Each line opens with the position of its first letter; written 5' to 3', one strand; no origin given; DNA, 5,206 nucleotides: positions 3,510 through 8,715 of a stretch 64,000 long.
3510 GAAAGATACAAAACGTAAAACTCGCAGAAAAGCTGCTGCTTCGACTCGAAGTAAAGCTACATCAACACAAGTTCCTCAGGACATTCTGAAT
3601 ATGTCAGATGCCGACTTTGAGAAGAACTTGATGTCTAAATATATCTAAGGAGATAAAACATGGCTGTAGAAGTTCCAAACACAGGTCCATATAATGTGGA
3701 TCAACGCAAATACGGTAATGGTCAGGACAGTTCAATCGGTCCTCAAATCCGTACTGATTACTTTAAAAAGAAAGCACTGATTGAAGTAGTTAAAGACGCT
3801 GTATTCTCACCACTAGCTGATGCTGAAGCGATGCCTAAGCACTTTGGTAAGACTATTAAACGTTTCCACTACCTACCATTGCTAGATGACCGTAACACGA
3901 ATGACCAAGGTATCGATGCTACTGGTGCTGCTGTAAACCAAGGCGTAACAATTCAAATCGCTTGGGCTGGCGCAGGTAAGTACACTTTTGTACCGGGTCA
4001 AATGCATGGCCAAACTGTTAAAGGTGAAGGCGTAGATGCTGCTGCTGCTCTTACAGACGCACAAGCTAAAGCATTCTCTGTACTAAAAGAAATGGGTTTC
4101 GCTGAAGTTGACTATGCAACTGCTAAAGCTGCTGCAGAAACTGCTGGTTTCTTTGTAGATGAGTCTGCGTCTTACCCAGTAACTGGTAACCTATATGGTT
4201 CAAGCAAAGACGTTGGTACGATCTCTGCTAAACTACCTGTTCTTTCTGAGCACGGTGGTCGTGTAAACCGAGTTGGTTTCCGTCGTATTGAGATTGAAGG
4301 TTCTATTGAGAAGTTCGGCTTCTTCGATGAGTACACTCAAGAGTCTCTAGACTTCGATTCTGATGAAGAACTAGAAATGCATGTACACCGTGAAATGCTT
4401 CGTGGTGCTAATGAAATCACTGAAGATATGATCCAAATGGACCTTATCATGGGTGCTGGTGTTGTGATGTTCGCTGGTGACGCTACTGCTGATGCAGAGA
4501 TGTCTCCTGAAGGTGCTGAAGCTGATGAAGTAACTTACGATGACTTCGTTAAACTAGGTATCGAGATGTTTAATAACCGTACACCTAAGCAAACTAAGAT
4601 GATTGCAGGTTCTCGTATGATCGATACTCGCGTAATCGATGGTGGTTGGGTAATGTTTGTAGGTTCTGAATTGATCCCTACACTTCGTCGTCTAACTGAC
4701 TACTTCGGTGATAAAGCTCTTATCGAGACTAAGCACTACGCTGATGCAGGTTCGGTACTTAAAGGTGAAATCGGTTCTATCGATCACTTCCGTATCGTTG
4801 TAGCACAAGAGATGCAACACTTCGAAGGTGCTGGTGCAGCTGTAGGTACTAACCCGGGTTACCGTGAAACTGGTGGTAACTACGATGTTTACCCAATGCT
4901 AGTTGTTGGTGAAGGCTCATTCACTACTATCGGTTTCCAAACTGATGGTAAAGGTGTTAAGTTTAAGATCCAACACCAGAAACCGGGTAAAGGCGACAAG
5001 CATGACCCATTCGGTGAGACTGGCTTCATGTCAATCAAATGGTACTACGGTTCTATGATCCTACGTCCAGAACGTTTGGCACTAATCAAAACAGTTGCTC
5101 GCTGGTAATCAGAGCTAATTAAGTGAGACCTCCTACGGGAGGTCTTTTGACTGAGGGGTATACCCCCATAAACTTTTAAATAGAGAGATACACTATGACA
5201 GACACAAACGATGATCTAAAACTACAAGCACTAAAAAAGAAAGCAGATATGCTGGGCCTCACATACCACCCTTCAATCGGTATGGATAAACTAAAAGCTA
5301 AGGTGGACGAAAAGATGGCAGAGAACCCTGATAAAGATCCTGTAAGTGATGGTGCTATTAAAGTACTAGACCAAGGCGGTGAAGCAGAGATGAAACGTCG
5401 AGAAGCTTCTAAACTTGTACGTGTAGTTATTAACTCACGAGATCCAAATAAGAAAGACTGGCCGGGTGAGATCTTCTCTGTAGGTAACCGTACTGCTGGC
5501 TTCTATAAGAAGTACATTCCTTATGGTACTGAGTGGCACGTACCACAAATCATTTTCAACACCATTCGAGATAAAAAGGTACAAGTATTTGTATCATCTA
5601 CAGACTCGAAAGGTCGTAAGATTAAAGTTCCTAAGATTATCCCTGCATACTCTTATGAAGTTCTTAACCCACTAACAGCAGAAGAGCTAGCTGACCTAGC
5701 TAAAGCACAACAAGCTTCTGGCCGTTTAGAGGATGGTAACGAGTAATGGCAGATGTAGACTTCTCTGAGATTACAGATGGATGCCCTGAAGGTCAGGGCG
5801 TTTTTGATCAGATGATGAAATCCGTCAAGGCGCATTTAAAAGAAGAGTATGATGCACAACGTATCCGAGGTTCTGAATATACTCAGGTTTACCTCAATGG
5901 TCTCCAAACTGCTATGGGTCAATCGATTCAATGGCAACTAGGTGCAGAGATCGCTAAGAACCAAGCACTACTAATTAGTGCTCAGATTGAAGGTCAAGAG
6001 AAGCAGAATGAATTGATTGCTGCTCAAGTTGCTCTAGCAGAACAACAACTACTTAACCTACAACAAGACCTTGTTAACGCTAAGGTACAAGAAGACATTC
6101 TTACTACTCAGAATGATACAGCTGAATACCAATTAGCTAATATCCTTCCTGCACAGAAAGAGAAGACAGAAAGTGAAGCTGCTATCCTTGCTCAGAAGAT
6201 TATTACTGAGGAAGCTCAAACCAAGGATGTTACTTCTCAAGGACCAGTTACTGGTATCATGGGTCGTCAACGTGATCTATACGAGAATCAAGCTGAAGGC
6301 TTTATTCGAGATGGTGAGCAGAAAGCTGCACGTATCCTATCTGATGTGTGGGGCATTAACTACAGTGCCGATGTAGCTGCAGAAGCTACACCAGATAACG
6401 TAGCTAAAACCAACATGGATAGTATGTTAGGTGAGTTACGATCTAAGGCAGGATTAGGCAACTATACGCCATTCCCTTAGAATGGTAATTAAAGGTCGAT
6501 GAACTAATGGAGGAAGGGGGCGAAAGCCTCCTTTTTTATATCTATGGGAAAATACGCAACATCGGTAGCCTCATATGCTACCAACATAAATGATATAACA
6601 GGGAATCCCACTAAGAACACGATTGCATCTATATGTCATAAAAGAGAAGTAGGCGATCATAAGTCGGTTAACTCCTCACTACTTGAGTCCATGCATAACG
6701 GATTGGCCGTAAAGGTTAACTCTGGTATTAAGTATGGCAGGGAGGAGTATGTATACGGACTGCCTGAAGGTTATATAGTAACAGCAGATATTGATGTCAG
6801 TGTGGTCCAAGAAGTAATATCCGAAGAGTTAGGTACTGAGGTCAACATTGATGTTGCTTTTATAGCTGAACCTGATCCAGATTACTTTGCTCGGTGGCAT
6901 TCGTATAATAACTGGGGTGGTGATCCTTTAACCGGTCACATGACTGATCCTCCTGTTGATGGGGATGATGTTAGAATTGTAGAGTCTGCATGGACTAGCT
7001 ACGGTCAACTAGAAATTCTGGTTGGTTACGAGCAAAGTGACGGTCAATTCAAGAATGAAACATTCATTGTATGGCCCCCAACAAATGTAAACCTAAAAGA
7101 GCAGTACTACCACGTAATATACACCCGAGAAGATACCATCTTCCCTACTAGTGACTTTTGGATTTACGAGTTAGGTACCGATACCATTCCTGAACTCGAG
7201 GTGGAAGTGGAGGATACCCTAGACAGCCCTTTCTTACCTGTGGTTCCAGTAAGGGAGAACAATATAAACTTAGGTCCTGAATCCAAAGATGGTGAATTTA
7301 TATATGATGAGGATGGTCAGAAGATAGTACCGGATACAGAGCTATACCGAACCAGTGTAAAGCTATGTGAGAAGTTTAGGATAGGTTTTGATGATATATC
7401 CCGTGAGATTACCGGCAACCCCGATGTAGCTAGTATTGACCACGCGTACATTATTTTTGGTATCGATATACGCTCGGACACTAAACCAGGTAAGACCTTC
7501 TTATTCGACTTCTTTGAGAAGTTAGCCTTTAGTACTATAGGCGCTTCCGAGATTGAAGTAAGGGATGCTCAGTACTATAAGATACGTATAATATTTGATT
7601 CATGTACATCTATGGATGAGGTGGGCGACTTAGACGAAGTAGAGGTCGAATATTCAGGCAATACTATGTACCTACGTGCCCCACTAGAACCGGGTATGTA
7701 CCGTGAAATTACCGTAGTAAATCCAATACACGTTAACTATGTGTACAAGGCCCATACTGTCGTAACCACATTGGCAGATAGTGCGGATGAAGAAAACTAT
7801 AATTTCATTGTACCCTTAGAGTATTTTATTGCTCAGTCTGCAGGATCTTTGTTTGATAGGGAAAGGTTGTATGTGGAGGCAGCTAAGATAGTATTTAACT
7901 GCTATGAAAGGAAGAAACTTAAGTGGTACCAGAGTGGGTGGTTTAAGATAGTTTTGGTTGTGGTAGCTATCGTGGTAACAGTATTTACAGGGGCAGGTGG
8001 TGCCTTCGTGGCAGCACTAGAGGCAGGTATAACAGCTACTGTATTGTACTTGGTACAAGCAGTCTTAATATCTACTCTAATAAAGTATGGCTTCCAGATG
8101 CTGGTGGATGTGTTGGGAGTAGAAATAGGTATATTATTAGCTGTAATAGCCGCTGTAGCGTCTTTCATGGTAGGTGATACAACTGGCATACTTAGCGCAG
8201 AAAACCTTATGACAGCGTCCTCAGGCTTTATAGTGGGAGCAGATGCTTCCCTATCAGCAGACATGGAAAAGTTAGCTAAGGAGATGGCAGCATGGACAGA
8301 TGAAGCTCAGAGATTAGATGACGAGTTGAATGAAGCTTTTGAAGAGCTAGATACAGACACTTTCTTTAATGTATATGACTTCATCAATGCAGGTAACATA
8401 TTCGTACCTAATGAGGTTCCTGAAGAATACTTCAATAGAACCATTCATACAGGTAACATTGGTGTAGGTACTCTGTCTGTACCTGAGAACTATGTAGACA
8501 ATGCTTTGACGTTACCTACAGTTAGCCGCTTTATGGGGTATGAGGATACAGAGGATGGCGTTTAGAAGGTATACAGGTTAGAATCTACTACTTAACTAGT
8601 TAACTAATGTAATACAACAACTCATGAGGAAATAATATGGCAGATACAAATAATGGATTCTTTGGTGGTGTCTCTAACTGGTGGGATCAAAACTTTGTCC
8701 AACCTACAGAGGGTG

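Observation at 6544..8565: Virion-module membrane protein with foreign codon usage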

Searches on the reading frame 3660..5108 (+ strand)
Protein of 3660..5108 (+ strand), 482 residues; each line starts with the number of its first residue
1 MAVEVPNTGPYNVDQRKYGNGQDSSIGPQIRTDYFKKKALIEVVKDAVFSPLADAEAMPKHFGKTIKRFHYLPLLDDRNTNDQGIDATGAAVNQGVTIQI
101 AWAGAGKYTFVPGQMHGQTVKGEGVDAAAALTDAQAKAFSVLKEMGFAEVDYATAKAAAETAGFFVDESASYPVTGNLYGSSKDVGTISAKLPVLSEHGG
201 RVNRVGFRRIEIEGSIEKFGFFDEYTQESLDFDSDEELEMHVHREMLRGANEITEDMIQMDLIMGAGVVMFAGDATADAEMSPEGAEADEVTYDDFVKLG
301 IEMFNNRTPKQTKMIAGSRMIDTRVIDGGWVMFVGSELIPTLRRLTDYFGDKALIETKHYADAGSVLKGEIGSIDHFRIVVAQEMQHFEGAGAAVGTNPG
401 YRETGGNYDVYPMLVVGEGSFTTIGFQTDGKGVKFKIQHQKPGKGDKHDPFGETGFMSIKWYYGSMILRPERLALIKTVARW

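Call 7: search_protein_families(library=phrogs, proteins=[window:3660-5108:+])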
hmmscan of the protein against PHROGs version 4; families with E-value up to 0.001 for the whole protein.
window:3660-5108:+ (482 aa): 1 family
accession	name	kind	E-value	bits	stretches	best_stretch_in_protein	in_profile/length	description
phrog_1357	-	head and packaging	5.5e-134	447.6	1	14-482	15-348/356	major head protein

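Call 8: search_protein_families(library=pfam, proteins=[window:3660-5108:+], max_evalue=0.1)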
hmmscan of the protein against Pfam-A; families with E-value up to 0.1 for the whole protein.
window:3660-5108:+ (482 aa): 0 families

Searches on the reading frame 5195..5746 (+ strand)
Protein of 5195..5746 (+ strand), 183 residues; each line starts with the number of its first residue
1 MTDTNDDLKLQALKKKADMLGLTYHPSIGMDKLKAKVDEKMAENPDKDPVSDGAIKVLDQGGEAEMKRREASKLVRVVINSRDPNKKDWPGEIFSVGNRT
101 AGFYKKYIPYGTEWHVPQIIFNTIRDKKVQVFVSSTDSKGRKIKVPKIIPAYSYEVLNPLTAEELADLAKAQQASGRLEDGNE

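Call 7: search_protein_families(library=phrogs, proteins=[window:5195-5746:+])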
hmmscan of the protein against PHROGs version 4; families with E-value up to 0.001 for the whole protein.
window:5195-5746:+ (183 aa): 2 families
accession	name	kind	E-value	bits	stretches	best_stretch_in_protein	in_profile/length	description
phrog_2130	-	unknown function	3.1e-64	217.3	1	3-180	11-194/195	-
phrog_33528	-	unknown function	9.3e-19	68.8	1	65-175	78-193/197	-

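Call 8: search_protein_families(library=pfam, proteins=[window:5195-5746:+], max_evalue=0.1)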
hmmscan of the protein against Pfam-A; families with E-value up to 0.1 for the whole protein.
window:5195-5746:+ (183 aa): 0 families

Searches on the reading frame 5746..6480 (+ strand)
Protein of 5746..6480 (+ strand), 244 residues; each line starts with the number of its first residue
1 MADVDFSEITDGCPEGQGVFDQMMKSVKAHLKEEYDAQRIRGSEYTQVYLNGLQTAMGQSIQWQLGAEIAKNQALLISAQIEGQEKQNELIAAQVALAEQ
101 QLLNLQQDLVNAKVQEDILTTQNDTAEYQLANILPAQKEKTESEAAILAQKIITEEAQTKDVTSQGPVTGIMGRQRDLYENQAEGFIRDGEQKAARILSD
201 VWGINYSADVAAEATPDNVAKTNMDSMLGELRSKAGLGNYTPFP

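Call 7: search_protein_families(library=phrogs, proteins=[window:5746-6480:+])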
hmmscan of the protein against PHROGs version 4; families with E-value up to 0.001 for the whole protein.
window:5746-6480:+ (244 aa): 1 family
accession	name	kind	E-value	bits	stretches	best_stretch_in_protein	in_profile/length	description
phrog_2050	-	head and packaging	3.9e-73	247.7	1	2-239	55-301/303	virion structural protein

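Call 8: search_protein_families(library=pfam, proteins=[window:5746-6480:+], max_evalue=0.1)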
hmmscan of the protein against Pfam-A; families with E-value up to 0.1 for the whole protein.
window:5746-6480:+ (244 aa): 0 families

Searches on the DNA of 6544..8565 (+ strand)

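Call 6: search_dna_similar(query=window:6544-8565:+, collection=phages, mode=near, max_rows=40)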
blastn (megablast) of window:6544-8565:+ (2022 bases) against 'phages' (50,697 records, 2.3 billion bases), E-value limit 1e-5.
Records with a match: 8; places in all: 8; records where one place covers at least 80% of the query: 8.
Best place of each record, by identity: >=99% 2; 60-80% 6.
By first word of the organism name: Vibrio 8.
By host as written in the record: Vibrio splendidus 8.
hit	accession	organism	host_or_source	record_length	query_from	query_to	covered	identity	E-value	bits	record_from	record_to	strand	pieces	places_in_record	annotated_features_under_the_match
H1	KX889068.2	Vibrio phage vB_VspP_pVa5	Vibrio splendidus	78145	1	2022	100%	100.0%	0e+0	3735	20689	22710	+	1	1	N4 gp53 protein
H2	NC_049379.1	Vibrio phage vB_VspP_pVa5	Vibrio splendidus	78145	1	2022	100%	100.0%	0e+0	3735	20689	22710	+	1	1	N4 gp53 protein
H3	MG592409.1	Vibrio phage 1.025.O._10N.222.46.B6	Vibrio splendidus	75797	1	2022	100%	79.3%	0e+0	1399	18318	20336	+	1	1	TMhelix containing protein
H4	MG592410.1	Vibrio phage 1.026.O._10N.222.49.C7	Vibrio splendidus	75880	1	2022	100%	79.3%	0e+0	1399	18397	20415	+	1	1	TMhelix containing protein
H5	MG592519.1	Vibrio phage 1.150.O._10N.222.46.A6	Vibrio splendidus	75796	1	2022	100%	79.3%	0e+0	1399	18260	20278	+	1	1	TMhelix containing protein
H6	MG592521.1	Vibrio phage 1.152.O._10N.222.46.E1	Vibrio splendidus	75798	1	2022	100%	79.3%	0e+0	1399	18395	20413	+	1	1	TMhelix containing protein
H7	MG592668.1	Vibrio phage 2.130.O._10N.222.46.C2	Vibrio splendidus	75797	1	2022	100%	79.3%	0e+0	1399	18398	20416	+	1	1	TMhelix containing protein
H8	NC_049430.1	Vibrio phage 1.026.O._10N.222.49.C7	Vibrio splendidus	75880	1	2022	100%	79.3%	0e+0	1399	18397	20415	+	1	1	TMhelix containing protein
